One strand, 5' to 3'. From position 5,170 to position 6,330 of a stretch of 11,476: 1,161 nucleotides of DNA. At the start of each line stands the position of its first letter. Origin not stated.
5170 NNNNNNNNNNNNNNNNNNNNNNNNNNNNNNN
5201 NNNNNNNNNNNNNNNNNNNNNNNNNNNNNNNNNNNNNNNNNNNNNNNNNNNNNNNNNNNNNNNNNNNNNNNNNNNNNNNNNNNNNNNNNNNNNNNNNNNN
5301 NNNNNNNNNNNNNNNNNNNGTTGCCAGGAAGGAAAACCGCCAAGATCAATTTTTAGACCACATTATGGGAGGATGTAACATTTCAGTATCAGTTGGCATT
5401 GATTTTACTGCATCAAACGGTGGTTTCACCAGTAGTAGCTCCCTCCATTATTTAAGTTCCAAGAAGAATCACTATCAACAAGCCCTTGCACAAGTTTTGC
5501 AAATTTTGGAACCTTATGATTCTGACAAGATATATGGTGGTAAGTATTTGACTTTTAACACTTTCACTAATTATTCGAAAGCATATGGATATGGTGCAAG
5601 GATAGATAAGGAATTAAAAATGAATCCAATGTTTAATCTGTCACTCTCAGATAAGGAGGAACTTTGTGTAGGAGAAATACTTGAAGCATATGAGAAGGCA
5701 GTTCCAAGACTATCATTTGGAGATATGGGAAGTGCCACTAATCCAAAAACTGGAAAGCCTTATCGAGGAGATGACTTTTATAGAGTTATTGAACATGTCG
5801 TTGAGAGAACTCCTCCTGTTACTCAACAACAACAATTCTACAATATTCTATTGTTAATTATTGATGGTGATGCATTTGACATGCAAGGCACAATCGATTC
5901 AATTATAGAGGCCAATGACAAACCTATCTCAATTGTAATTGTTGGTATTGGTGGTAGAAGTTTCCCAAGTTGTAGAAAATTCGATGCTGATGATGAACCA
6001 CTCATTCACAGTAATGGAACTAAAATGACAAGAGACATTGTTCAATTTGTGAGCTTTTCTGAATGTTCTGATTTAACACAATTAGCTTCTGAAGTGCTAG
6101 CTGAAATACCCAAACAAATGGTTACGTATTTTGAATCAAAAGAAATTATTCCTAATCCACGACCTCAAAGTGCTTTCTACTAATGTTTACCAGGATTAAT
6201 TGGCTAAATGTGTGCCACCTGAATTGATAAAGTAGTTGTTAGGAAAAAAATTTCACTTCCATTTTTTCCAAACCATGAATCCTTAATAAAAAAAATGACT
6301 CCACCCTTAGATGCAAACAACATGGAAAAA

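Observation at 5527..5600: Hidden 42-nt in-frame intron in the copine gene, masked by six-frame translation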

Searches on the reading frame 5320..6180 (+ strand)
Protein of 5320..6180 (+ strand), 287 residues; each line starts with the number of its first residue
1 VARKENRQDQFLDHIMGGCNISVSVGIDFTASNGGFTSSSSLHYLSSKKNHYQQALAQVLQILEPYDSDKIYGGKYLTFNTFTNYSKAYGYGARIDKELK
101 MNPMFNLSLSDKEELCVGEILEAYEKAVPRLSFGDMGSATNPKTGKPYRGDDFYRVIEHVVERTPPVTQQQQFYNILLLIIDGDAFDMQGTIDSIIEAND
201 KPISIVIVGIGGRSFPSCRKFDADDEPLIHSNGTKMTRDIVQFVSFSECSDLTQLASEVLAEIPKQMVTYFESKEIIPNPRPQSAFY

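Call 5: search_protein_families(library=pfam, proteins=[window:5320-6180:+], max_evalue=0.01)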
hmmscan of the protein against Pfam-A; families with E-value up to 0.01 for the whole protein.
seq(287 aa): 2 families
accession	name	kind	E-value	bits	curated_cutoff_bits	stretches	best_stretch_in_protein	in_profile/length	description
PF07002.22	Copine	-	4.5e-46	157.5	27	1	41-277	1-216/218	Copine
PF10138.15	vWA-TerF-like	-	0.0036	17.9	29.4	1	151-223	84-154/200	vWA found in TerF C terminus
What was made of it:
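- The Pfam score falls by 18 bits (call 5). The Pfam score is 5.5 bits lower than with 5540 (call 5).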

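Call 46: predict_structure(alignment_id=A3)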
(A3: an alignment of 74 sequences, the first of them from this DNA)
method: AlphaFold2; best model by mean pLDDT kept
length: 287 residues; sequences in the alignment: 74
mean_pLDDT: 89.5   pTM: 0.88
mean pLDDT of the five models: 89.5, 89.0, 88.7, 88.6, 87.0
residues with pLDDT >= 90: 214; 70-90: 47; 50-70: 10; < 50: 16
segments of 3 or more residues with pLDDT < 50: 71-82
pLDDT, mean of each block of 10 residues (from residue 1): 71 93 95 93 97 96 76 43 74 92 94 89 97 87 83 92 95 96 92 97 98 94 96 97 97 96 96 97 65
secondary structure, 60 per line:
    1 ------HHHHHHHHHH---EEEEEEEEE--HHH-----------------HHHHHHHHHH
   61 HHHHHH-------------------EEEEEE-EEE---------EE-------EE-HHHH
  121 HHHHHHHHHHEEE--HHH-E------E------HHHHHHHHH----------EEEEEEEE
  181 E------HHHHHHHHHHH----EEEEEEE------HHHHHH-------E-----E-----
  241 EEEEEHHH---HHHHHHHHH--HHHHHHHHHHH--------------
elements in order: H7-16 E20-28 H51-66 E86-91 E93-95 H117-130 E131-133 H154-162 E173-181 H188-198 E203-209 H216-221 E241-245 H252-260 H263-273
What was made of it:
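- It overlaps the first nine residues of the insert (74-87), which forms a coil between helix 51-66 and strand 86-91 (call 46). The AF2 model places the 14 residues in a surface loop (alpha1-beta2) without disturbing the fold (call 46), so structure does not forbid a read-through product. AF2 accommodates the insert as a loop between alpha1 and beta2 with the rest of the fold intact (call 46).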
